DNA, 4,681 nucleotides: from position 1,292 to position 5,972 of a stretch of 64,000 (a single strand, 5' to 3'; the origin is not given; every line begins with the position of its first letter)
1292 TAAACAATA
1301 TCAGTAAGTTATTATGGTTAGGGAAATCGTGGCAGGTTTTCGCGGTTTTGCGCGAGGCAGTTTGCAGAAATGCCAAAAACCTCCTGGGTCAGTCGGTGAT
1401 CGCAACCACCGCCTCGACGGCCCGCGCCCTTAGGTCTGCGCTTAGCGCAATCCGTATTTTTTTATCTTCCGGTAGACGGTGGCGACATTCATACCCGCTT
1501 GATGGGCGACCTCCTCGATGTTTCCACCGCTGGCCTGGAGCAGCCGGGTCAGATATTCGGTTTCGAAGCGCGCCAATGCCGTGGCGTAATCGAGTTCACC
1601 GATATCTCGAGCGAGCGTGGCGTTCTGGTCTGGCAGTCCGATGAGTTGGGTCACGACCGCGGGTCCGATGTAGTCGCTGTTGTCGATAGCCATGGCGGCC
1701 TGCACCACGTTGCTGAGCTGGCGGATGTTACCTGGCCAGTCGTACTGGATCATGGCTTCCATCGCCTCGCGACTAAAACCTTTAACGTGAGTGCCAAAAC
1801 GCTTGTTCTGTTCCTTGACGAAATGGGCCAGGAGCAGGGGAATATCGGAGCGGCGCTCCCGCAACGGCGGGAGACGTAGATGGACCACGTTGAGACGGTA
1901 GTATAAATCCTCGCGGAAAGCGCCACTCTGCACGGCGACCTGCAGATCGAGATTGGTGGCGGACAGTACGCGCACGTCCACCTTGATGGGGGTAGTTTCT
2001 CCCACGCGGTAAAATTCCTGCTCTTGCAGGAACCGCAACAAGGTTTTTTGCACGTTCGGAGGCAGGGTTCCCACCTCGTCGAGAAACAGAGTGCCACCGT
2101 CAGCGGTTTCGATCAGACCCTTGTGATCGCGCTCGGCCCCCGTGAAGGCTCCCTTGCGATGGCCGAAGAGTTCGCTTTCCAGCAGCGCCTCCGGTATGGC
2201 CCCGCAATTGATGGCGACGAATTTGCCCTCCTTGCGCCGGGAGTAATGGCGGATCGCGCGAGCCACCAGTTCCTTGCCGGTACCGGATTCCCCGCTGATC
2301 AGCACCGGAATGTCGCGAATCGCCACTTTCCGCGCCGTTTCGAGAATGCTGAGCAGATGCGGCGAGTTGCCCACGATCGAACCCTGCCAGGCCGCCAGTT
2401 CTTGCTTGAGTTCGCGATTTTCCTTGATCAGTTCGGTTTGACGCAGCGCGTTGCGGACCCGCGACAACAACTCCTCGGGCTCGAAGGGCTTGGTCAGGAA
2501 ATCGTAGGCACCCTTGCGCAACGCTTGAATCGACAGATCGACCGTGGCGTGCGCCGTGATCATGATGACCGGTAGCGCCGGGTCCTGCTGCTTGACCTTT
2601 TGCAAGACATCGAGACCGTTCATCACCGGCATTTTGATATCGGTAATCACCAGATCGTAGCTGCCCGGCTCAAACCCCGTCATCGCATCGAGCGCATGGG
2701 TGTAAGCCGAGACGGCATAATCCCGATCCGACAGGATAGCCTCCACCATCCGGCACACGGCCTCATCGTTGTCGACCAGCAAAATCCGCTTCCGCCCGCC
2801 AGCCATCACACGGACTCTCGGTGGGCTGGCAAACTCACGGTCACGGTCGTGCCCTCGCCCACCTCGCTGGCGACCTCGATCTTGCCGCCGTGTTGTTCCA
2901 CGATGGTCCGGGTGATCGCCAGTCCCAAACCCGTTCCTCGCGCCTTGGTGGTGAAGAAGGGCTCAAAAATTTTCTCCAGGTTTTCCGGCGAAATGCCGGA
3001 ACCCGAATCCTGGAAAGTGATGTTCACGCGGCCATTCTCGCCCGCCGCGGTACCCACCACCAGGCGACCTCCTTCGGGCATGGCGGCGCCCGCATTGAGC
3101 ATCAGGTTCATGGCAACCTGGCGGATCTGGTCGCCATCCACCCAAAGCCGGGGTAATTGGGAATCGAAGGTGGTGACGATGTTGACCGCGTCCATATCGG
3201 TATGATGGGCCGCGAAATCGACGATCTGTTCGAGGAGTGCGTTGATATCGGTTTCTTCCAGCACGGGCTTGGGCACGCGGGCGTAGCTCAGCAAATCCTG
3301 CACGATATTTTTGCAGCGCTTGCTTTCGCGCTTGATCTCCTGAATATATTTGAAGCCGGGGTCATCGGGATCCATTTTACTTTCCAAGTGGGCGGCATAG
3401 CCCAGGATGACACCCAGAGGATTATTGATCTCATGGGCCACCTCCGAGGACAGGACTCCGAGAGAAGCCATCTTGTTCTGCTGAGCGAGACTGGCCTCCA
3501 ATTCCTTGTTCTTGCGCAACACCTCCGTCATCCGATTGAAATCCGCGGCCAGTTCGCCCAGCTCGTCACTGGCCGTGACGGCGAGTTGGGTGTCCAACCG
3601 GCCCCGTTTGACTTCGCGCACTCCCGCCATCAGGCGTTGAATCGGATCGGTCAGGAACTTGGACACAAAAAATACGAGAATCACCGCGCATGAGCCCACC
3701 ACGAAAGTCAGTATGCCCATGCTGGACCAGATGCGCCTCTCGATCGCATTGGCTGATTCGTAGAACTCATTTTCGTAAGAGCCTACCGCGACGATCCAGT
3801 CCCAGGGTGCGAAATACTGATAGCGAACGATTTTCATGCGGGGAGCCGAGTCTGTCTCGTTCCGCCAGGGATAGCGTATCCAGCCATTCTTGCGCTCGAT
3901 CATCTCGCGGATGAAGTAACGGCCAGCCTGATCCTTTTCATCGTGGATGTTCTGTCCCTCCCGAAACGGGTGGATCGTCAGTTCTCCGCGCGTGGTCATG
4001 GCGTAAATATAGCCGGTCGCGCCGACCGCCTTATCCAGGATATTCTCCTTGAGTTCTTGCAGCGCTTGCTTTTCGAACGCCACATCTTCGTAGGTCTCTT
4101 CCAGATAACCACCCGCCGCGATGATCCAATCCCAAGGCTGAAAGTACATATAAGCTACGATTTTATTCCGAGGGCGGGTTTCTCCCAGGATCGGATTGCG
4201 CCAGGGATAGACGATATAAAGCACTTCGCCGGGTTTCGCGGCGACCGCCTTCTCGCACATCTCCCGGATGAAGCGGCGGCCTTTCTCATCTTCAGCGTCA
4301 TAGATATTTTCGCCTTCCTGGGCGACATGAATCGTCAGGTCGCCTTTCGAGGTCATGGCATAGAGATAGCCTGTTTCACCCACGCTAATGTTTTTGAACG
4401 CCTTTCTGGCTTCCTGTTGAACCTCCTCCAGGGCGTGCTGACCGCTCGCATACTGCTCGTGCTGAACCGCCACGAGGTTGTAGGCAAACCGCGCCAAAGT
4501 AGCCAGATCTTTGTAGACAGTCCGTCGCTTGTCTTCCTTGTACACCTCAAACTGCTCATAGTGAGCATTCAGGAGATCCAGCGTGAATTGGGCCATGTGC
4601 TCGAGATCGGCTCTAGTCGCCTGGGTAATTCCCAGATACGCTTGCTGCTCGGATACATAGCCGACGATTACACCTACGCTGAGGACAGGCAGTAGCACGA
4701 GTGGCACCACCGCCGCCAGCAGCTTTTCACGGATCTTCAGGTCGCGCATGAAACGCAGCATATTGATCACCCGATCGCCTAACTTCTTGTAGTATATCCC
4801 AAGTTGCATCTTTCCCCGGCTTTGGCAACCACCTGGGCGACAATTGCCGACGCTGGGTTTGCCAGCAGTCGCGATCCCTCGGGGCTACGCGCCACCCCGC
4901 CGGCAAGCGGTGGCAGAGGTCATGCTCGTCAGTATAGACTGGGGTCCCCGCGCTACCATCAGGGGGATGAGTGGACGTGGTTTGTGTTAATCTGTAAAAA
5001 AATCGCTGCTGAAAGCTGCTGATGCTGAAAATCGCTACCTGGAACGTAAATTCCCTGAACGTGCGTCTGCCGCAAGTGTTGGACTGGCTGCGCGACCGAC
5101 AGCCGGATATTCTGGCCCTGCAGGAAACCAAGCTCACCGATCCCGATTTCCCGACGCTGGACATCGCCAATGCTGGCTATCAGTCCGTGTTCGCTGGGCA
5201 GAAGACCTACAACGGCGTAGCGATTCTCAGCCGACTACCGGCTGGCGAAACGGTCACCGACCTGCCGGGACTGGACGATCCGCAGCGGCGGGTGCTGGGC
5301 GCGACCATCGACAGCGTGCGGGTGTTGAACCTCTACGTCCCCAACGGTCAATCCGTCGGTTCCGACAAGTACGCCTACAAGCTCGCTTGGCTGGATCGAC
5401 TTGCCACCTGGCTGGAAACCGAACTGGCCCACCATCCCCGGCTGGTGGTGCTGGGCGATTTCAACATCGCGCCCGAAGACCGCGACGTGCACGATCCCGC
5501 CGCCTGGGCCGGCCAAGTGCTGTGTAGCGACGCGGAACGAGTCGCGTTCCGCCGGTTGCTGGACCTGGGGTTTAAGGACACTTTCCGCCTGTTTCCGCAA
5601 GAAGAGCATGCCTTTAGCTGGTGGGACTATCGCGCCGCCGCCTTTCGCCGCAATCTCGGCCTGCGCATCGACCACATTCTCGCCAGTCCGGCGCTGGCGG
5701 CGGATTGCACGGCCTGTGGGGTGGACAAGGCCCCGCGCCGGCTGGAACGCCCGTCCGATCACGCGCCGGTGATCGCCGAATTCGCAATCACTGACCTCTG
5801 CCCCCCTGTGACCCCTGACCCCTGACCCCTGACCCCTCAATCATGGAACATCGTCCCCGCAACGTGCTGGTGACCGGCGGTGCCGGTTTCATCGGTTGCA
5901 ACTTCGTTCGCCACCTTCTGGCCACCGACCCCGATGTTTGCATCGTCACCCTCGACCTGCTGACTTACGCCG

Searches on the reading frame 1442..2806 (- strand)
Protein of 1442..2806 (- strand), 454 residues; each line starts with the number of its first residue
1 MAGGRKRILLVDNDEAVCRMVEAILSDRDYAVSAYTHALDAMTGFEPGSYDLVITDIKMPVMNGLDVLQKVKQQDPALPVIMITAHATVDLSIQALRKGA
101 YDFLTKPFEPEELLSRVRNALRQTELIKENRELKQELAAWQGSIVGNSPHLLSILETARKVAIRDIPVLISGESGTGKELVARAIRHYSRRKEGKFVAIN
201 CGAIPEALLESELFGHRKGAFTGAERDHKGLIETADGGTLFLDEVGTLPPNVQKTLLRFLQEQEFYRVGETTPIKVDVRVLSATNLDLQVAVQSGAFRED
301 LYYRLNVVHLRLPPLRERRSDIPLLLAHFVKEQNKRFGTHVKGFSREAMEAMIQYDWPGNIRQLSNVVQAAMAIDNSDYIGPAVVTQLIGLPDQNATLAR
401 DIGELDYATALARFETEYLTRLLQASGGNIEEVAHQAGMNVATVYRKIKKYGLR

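Call 33: search_protein_families(library=pfam, proteins=[window:1442-2806:-], max_evalue=0.00001)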
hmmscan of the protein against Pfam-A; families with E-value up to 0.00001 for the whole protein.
window:1442-2806:- (454 aa): 6 families
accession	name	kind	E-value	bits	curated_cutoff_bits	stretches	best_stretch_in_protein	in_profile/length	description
PF00158.32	Sigma54_activat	-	2.3e-70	236.1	20.2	1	144-310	1-167/168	Sigma-54 interaction domain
PF00072.30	Response_reg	-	3.2e-31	108.2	30.2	1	8-118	1-111/111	Response regulator receiver domain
PF25601.1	AAA_lid_14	-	1.7e-23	82.7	27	1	316-385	1-70/87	AAA+ ATPase lid domain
PF14532.12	Sigma54_activ_2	-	3e-21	76.5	25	1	145-315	1-138/138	Sigma-54 interaction domain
PF07728.20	AAA_5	-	4e-09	37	22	1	167-285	1-122/139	AAA domain (dynein-related subfamily)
PF02954.25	HTH_8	-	1.6e-08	34.6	22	1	411-451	2-42/42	Bacterial regulatory protein, Fis family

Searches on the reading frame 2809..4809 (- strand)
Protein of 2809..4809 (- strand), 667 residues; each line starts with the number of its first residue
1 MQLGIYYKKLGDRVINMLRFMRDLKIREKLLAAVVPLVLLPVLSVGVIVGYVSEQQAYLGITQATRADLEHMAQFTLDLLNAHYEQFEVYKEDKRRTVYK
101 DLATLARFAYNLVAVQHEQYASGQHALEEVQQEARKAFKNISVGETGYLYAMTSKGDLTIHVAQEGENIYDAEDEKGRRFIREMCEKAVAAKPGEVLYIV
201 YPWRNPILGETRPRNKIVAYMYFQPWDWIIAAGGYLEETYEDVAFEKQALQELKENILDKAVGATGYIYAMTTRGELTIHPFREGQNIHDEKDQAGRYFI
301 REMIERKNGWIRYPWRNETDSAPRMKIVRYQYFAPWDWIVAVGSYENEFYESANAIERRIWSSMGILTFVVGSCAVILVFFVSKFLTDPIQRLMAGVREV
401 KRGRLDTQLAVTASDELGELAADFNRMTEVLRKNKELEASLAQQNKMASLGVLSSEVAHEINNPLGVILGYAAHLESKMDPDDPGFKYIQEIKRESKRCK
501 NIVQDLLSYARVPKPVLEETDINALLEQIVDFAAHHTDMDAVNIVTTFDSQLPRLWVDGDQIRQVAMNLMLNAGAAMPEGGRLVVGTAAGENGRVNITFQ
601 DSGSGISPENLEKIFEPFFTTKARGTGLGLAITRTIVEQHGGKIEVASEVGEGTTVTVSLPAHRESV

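Call 33: search_protein_families(library=pfam, proteins=[window:2809-4809:-], max_evalue=0.00001)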
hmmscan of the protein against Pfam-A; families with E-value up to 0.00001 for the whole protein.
window:2809-4809:- (667 aa): 6 families
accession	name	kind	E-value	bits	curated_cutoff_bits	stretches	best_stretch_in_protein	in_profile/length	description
PF08269.17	dCache_2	-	4.8e-56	190.5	26.5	1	81-350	29-298/298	Cache domain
PF17200.10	sCache_2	-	1.4e-53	181.4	25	2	247-357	35-153/155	Single Cache domain 2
PF17201.10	Cache_3-Cache_2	-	1.2e-51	176.3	27.7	2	244-357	181-297/299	Cache 3/Cache 2 fusion domain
PF02518.31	HATPase_c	-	4.4e-27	95.2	26.4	1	558-662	2-109/111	Histidine kinase-, DNA gyrase B-, and HSP90-like ATPase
PF00512.31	HisKA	-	1.5e-12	47.8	26.9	1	453-512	5-63/66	His Kinase A (phospho-acceptor) domain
PF00672.30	HAMP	-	3.2e-12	47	25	1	381-432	1-52/53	HAMP domain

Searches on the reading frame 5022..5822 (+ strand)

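Call 33: search_protein_families(library=pfam, proteins=[window:5022-5822:+], max_evalue=0.00001)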
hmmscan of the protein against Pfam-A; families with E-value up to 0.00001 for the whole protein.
window:5022-5822:+ (267 aa): 1 family
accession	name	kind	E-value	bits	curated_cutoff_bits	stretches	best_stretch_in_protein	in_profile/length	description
PF03372.29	Exo_endo_phos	-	3.2e-37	128.8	24.5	1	5-247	1-225/225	Endonuclease/Exonuclease/phosphatase family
